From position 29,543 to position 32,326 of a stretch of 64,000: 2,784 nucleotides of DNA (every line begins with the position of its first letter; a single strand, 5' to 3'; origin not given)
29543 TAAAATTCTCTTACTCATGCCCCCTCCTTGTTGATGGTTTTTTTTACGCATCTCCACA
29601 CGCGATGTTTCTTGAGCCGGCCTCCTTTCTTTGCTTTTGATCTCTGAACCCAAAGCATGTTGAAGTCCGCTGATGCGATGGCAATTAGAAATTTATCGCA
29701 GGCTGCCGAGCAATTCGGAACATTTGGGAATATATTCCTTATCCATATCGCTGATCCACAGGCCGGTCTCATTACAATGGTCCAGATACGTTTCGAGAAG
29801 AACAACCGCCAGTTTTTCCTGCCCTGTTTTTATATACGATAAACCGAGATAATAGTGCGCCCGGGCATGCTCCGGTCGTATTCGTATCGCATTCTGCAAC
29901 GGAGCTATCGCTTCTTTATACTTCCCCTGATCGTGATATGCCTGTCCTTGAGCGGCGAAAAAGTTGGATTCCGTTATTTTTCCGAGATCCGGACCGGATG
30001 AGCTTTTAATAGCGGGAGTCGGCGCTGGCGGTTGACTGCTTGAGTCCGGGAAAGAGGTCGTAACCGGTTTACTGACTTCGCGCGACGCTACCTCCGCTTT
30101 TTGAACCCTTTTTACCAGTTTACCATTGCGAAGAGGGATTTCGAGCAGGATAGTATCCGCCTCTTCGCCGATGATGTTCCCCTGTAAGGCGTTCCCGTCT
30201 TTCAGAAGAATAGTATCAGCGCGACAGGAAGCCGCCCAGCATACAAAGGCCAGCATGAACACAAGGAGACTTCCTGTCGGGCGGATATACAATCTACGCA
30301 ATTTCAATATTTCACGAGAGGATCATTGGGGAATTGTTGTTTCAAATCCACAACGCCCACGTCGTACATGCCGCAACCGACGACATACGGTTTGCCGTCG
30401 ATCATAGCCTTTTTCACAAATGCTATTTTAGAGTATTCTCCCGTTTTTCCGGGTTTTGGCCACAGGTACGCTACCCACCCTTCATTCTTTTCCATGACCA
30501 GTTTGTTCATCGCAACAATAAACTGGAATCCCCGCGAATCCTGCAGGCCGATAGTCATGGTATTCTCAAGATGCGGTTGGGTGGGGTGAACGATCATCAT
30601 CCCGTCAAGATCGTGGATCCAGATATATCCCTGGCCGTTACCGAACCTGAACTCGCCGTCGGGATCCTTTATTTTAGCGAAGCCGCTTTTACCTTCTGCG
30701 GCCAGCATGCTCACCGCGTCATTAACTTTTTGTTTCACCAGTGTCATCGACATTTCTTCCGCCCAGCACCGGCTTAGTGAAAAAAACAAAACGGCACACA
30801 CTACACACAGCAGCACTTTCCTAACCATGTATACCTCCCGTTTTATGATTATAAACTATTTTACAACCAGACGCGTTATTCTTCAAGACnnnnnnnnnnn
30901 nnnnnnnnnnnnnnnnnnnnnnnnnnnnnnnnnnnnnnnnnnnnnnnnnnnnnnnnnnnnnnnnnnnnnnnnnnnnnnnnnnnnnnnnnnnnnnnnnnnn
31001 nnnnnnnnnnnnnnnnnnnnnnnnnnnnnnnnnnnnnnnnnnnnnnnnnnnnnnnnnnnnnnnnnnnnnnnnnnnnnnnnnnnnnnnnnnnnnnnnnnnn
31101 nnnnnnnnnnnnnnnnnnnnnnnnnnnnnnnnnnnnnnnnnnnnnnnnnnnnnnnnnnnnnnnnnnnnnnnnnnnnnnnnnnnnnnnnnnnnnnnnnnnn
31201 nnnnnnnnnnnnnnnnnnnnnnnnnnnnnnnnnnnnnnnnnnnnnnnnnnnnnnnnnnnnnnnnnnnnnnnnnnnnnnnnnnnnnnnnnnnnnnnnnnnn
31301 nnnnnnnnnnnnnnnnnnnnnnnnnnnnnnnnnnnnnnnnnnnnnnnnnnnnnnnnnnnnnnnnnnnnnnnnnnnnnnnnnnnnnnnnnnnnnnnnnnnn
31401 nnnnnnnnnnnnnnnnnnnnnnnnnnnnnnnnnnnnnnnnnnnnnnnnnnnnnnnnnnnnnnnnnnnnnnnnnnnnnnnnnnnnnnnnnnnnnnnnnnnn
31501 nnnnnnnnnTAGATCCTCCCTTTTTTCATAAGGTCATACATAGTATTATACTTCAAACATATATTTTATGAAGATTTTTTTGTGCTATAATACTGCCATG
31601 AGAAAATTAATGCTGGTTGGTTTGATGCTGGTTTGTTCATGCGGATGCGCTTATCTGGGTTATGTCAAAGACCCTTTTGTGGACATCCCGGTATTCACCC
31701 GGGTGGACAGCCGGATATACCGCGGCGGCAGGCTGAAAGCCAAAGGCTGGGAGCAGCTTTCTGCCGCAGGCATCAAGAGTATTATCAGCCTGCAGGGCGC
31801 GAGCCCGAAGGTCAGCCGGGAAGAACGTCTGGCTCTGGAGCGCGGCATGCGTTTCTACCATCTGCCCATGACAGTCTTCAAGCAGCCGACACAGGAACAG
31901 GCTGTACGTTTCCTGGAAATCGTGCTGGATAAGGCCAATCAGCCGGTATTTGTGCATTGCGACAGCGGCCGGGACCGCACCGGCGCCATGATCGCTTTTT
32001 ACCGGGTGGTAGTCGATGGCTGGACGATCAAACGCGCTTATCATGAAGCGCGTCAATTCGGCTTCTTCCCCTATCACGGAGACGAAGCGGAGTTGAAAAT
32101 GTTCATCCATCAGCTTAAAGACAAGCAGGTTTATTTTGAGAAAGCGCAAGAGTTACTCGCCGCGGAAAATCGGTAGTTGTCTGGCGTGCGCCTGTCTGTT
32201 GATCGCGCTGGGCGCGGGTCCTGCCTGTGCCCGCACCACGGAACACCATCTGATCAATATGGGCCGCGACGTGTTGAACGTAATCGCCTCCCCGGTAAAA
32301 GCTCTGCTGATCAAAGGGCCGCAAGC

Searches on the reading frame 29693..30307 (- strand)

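Call 62: search_protein_families(library=pfam, proteins=[window:29693-30307:-], max_evalue=0.00001)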
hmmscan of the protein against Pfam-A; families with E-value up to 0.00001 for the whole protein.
window:29693-30307:- (204 aa): 7 families
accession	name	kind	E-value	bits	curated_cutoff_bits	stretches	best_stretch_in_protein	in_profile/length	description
PF13414.12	TPR_11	-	6.8e-13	48.5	26.8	1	121-162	1-42/42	TPR repeat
PF00515.34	TPR_1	-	9.9e-09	35.1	27.8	0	120-147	7-34/34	Tetratricopeptide repeat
PF07719.23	TPR_2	-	7.7e-08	32.3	27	0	119-147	6-34/34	Tetratricopeptide repeat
PF14559.12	TPR_19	-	2.6e-07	31.3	25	1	126-175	3-52/68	Tetratricopeptide repeat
PF13432.12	TPR_16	-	3.7e-07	30.9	32.7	1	119-168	2-51/65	Tetratricopeptide repeat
PF13181.12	TPR_8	-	1.5e-06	28.3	25.7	0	119-147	6-34/34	Tetratricopeptide repeat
PF13431.12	TPR_17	-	4e-06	27.1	24.4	0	138-166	3-31/34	Tetratricopeptide repeat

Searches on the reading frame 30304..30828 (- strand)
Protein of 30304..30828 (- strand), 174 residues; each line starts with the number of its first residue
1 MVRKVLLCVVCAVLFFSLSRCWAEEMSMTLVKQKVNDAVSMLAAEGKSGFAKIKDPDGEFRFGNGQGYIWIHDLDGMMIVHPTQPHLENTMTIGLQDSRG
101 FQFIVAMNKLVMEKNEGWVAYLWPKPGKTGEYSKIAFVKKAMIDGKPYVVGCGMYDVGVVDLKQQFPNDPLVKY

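Call 62: search_protein_families(library=pfam, proteins=[window:30304-30828:-], max_evalue=0.00001)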
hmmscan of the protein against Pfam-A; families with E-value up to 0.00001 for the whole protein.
window:30304-30828:- (174 aa): 2 families
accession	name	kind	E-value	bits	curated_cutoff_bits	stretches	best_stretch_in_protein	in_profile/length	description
PF08269.17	dCache_2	-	3.8e-20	72.7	26.5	1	59-140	87-169/298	Cache domain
PF17200.10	sCache_2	-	4.5e-18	66.1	25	1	60-155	48-141/155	Single Cache domain 2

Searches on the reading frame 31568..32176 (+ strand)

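Call 62: search_protein_families(library=pfam, proteins=[window:31568-32176:+], max_evalue=0.00001)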
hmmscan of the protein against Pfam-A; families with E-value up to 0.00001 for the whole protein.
window:31568-32176:+ (202 aa): 7 families
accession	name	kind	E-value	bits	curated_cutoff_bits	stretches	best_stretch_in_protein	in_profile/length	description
PF22741.1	PTP-NADK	-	2.1e-21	76.5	27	1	47-156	27-140/163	DSP-PTPase phosphatase fused to NAD+ Kinase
PF22785.1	Tc-R-P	-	1.2e-15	58.4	27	1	57-147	12-102/106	Polymorphic toxin system, DSP-PTPase phosphatase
PF03162.18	Y_phosphatase2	-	2.2e-15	57.1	27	1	42-167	6-133/165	Tyrosine phosphatase family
PF22784.1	PTP-SAK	-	8.4e-13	49.1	27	1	62-151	25-113/153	Swiss Army Knife protein, DSP-PTPase phosphatase domain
PF13350.11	Y_phosphatase3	-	5.1e-08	33.6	22.2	1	102-145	112-149/240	Tyrosine phosphatase family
PF00782.25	DSPc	-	1.9e-07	31.4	33.5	1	61-160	11-109/133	Dual specificity phosphatase, catalytic domain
PF14566.11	PTPlike_phytase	-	2.6e-06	28.1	27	1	78-146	86-155/158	Inositol hexakisphosphate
